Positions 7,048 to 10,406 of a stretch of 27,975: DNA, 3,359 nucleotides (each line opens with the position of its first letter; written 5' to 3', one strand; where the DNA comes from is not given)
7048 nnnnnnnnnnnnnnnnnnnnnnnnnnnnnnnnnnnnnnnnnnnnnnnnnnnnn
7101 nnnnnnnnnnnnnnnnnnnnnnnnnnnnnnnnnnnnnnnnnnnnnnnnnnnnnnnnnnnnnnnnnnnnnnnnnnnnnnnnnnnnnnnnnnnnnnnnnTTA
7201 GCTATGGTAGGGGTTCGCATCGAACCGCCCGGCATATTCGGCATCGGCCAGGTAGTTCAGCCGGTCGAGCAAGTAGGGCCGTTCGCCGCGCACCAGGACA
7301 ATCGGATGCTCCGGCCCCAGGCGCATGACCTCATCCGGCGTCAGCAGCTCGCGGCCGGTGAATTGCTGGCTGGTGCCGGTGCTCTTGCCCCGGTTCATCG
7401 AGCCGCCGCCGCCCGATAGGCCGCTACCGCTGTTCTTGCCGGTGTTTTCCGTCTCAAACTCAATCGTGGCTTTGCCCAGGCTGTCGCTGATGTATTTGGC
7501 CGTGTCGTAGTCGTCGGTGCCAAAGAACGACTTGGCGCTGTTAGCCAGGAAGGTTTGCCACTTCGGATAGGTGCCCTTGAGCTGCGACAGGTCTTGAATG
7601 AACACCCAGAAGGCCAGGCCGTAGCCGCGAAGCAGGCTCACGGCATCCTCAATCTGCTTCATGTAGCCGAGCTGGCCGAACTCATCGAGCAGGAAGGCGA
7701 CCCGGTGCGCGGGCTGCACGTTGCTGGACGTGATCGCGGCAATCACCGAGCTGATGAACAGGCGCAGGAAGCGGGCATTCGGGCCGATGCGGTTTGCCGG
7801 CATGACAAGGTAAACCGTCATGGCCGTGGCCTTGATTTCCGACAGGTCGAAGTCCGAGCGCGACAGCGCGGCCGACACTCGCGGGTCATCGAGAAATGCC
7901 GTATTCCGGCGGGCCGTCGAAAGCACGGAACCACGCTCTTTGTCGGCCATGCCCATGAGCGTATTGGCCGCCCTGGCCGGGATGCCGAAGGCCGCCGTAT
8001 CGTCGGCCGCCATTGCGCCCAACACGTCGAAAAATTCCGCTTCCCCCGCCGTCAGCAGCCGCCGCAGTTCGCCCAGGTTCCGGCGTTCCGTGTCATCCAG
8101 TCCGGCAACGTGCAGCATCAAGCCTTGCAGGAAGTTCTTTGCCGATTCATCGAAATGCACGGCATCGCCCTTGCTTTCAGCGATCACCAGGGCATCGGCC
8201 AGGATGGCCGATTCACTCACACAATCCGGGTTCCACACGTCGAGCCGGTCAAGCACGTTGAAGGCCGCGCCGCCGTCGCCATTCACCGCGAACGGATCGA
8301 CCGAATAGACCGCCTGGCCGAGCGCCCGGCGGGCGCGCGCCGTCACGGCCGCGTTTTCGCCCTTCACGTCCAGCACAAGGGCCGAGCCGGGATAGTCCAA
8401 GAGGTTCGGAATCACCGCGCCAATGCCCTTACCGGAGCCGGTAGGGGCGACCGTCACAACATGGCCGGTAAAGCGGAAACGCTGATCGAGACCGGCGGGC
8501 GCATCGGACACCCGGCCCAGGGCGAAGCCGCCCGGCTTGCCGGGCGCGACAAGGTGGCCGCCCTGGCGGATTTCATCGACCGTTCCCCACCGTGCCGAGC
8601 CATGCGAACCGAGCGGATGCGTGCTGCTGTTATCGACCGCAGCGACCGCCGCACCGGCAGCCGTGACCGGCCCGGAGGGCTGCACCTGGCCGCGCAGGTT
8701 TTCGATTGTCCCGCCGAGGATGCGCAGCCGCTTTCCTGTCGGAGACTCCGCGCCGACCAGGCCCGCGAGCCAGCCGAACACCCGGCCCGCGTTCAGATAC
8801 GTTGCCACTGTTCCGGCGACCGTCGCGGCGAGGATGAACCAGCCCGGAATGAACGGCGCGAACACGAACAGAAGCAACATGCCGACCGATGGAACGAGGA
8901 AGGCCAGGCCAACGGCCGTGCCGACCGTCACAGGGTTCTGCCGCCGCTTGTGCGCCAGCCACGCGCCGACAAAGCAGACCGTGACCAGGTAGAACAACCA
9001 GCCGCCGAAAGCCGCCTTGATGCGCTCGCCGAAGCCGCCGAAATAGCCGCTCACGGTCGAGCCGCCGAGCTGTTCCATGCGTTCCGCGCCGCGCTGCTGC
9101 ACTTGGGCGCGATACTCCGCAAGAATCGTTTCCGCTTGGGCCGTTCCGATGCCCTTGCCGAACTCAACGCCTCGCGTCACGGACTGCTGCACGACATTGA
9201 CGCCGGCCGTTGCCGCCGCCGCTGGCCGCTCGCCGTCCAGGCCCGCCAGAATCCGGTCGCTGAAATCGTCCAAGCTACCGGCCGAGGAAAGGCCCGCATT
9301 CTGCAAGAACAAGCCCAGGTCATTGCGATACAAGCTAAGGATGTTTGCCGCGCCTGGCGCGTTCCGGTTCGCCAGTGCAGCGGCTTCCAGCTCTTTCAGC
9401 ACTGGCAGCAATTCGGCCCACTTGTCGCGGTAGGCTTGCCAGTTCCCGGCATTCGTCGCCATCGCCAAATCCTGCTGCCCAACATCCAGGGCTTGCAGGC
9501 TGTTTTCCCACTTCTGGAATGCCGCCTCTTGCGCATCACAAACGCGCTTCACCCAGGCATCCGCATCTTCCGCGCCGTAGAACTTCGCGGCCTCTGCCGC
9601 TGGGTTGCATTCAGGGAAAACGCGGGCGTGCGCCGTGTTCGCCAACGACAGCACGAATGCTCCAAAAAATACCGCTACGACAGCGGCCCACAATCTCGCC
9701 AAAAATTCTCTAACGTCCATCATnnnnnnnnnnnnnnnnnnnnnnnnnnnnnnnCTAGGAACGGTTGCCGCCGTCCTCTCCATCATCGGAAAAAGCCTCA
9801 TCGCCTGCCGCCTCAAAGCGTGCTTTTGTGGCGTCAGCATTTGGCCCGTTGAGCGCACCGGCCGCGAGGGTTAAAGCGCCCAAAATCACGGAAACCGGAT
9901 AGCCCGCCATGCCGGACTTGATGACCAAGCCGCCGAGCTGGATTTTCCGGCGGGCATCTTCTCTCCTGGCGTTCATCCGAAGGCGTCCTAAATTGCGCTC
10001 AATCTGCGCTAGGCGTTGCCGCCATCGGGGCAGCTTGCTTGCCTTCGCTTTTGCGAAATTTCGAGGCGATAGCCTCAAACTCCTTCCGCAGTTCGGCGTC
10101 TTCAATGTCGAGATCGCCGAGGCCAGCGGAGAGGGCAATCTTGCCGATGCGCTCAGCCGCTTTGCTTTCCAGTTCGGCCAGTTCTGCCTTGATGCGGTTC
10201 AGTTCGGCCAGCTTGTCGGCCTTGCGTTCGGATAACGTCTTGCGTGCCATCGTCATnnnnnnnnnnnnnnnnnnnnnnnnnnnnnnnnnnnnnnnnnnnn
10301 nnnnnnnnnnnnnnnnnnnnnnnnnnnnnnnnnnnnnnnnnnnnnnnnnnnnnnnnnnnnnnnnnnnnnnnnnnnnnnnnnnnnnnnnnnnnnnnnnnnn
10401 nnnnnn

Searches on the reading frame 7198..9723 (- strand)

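Call 3: search_protein_families(library=pfam, proteins=[window:7198-9723:-], max_evalue=0.1)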
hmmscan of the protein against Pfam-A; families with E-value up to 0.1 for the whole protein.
window:7198-9723:- (841 aa): 4 families
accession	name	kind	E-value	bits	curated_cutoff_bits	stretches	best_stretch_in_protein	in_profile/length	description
PF02534.20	T4SS-DNA_transf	-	1e-81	275.6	20.1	1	418-829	44-450/468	Type IV secretory system Conjugative DNA transfer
PF12696.13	TraG-D_C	-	5.6e-30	104.3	22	1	674-802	1-124/126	TraM recognition site of TraD and TraG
PF10412.15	TrwB_AAD_bind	-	4.6e-18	65.7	20.5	1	505-811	90-375/387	Type IV secretion-system coupling protein DNA-binding domain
PF14108.11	ABA4-like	-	0.025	15.4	27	1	233-284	72-126/127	ABA DEFICIENT 4-like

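Call 4: search_protein_families(library=ncbifam, proteins=[window:7198-9723:-], max_evalue=0.1)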
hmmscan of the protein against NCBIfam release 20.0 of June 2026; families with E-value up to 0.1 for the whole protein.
window:7198-9723:- (841 aa): 10 families
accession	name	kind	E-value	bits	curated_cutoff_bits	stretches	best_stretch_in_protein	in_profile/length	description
NF010450.0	PRK13876.1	subfamily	7.3e-60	202.9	674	1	367-838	100-557/667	IncP-type conjugal transfer protein TraG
NF010424.0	PRK13850.1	equivalog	1.5e-57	195.3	681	1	367-836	86-542/670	type IV secretion system ATPase VirD4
NF010394.0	PRK13822.1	subfamily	5.3e-50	170.8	443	1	420-825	225-622/643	conjugal transfer coupling protein TraG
NF010453.0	PRK13880.1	subfamily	5.4e-50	170.2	586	1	364-802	107-561/630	conjugal transfer coupling protein TraG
NF045973.1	conju_CD1115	equivalog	7.5e-50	170.1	250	1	420-823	25-434/442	VirD4-like conjugal transfer protein, CD1115 family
NF010472.0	PRK13897.1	equivalog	7.4e-43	147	728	1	374-833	121-559/657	type IV secretion system component VirD4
TIGR02767.1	TraG-Ti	equivalog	3.2e-42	145.2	686.2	1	413-824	206-608/623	Ti-type conjugative transfer system protein TraG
TIGR02759.1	TraD_Ftype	equivalog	1.4e-08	34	521.35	1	655-818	389-545/566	type IV conjugative transfer system coupling protein TraD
NF041326.1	Bacteroid_MobC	subfamily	3.2e-05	22.5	900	1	602-754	387-538/655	conjugal transfer protein MobC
TIGR03743.1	SXT_TraD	subfamily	0.00054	18.5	366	1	668-816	481-628/636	conjugative transfer system coupling protein TraD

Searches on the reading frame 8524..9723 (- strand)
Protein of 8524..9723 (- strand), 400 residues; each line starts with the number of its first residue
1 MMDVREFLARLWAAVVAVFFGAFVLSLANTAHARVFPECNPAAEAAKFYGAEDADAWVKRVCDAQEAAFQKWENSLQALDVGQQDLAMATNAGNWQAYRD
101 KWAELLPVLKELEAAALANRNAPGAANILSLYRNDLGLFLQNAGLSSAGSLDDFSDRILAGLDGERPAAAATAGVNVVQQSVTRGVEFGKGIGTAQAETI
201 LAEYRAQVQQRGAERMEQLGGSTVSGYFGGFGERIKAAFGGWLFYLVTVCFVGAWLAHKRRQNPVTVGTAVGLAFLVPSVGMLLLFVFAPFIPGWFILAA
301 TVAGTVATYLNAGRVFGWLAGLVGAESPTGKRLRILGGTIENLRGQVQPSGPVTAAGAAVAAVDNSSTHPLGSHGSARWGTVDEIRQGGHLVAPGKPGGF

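Call 77: search_dna_similar(query=window:8524-9723:-, collection=plasmids, mode=protein, max_rows=60, rows=spread, max_evalue=1e-10)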
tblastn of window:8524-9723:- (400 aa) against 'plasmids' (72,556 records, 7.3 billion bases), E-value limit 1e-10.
Records with a match: 64; places in all: 66; records where one place covers at least 80% of the query: 57.
Best place of each record, by identity: >=99% 9; 95-99% 11; 90-95% 8; 80-90% 7; 60-80% 8; <60% 21.
By first word of the organism name: Pseudomonas 15; Xanthomonas 12; Escherichia 8; Aeromonas 6; Klebsiella 4; Citrobacter 3; Achromobacter 3; Enterobacter 2; Raoultella 2; Burkholderia 2; and 7 more.
By predicted mobility (MOB-suite, as given by PLSDB): conjugative 39; non-mobilizable 18; mobilizable 7.
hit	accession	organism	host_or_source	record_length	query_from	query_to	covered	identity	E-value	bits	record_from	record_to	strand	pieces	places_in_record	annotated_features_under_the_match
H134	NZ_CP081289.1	Pseudomonas aeruginosa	Homo sapiens,cell culture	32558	1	400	100%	100.0%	0e+0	699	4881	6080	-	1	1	type IV secretory system conjugative DNA transfer family protein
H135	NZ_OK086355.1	Pseudomonas aeruginosa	-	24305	1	400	100%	100.0%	0e+0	699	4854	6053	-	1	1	type IV secretory system conjugative DNA transfer family protein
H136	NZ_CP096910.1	Pseudomonas aeruginosa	Homo sapiens,Sputum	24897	1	400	100%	100.0%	0e+0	699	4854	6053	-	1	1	type IV secretory system conjugative DNA transfer family protein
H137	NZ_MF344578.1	Pseudomonas aeruginosa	-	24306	1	400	100%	100.0%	0e+0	699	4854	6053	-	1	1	type IV secretory system conjugative DNA transfer family protein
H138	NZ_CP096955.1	Pseudomonas aeruginosa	Homo sapiens,Airway lavage fluid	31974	1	400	100%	100.0%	0e+0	699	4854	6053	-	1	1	type IV secretory system conjugative DNA transfer family protein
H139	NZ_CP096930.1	Pseudomonas aeruginosa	Homo sapiens,broncholveolr lvge fluid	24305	1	400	100%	100.0%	0e+0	699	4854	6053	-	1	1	type IV secretory system conjugative DNA transfer family protein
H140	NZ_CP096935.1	Pseudomonas aeruginosa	Homo sapiens,phlegm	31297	1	400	100%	100.0%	0e+0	699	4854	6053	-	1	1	type IV secretory system conjugative DNA transfer family protein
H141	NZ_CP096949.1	Pseudomonas aeruginosa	Homo sapiens,broncholveolr lvge fluid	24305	1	400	100%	100.0%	0e+0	699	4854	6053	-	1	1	type IV secretory system conjugative DNA transfer family protein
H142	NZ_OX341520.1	Aminobacter niigataensis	-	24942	1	400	100%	98.3%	0e+0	690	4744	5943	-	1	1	type IV secretory system conjugative DNA transfer family protein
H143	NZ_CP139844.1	Escherichia coli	Homo sapiens,cell culture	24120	1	400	100%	98.3%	0e+0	690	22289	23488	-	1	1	type IV secretory system conjugative DNA transfer family protein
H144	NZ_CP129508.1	Enterobacter asburiae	-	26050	1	400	100%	98.3%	0e+0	689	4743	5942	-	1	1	type IV secretory system conjugative DNA transfer family protein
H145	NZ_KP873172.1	Pseudomonas aeruginosa PAO1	-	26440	1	400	100%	98.3%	0e+0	688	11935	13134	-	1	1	type IV secretory system conjugative DNA transfer family protein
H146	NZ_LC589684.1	Raoultella ornithinolytica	-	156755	1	400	100%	98.0%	0e+0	690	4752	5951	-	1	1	type IV secretory system conjugative DNA transfer family protein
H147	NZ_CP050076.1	Enterobacter kobei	cell culture,water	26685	1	400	100%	98.0%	0e+0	690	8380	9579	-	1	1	type IV secretory system conjugative DNA transfer family protein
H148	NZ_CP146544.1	Raoultella ornithinolytica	-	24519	1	400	100%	98.0%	0e+0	690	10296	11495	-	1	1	type IV secretory system conjugative DNA transfer family protein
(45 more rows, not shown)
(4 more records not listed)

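Call 84: search_solved_structures(query=window:8524-9723:-, max_evalue=1)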
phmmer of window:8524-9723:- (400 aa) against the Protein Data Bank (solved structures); distinct sequences matched with E-value up to 1: 0.

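Call 85: search_protein_families(library=ncbifam, proteins=[window:8524-9723:-], max_evalue=0.01)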
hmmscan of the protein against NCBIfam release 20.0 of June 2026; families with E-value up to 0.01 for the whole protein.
window:8524-9723:- (400 aa): 0 families

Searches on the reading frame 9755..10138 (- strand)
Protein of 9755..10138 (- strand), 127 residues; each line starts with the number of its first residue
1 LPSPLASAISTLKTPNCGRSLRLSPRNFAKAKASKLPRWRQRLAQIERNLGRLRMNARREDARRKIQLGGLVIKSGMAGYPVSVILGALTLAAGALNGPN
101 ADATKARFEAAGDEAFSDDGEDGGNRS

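Call 3: search_protein_families(library=pfam, proteins=[window:9755-10138:-], max_evalue=0.1)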
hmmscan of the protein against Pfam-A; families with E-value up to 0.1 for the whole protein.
window:9755-10138:- (127 aa): 1 family
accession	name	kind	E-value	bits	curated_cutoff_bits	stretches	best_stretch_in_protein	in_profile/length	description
PF06412.16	TraD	-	5.1e-14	52.3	22.3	1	57-117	3-61/62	Conjugal transfer protein TraD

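Call 4: search_protein_families(library=ncbifam, proteins=[window:9755-10138:-], max_evalue=0.1)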
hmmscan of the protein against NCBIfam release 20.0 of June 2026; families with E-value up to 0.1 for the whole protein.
window:9755-10138:- (127 aa): 1 family
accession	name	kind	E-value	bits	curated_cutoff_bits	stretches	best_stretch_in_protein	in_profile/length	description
NF010421.0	PRK13847.1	subfamily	1e-10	41.7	117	1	56-121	8-71/71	type IV conjugative transfer system coupling protein TraD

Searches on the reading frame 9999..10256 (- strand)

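Call 3: search_protein_families(library=pfam, proteins=[window:9999-10256:-], max_evalue=0.1)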
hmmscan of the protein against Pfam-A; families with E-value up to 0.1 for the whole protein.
window:9999-10256:- (85 aa): 4 families
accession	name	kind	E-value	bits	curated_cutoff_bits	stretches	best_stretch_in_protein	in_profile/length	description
PF07820.17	TraC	-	5.7e-16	59.1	27.7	1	17-83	9-75/88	TraC-like protein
PF05278.17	PEARLI-4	-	0.00057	20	29.9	1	13-74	168-230/234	Arabidopsis phospholipase-like protein (PEARLI 4)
PF20031.4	DUF6437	-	0.0068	16.7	27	1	4-62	2-60/76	Family of unknown function (DUF6437)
PF12761.13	End3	-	0.024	15.2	25.2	0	8-63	6-60/115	Actin cytoskeleton-regulatory complex protein END3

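Call 4: search_protein_families(library=ncbifam, proteins=[window:9999-10256:-], max_evalue=0.1)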
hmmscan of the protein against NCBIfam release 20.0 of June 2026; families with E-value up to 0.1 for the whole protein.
window:9999-10256:- (85 aa): 3 families
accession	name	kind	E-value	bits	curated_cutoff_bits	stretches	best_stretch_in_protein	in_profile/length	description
NF043004.1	CjTranTraC_Agrob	equivalog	2.7e-16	60.1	120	1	18-75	11-68/98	conjugal transfer protein TraC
NF010422.0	PRK13848.1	subfamily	1.3e-14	54.6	127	1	17-75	10-68/98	conjugal transfer protein TraC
NF053512.1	nitric_RR_NosR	exception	0.027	13.5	400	1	3-71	186-254/422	response regulator c-di-GMP phosphodiesterase, NosR family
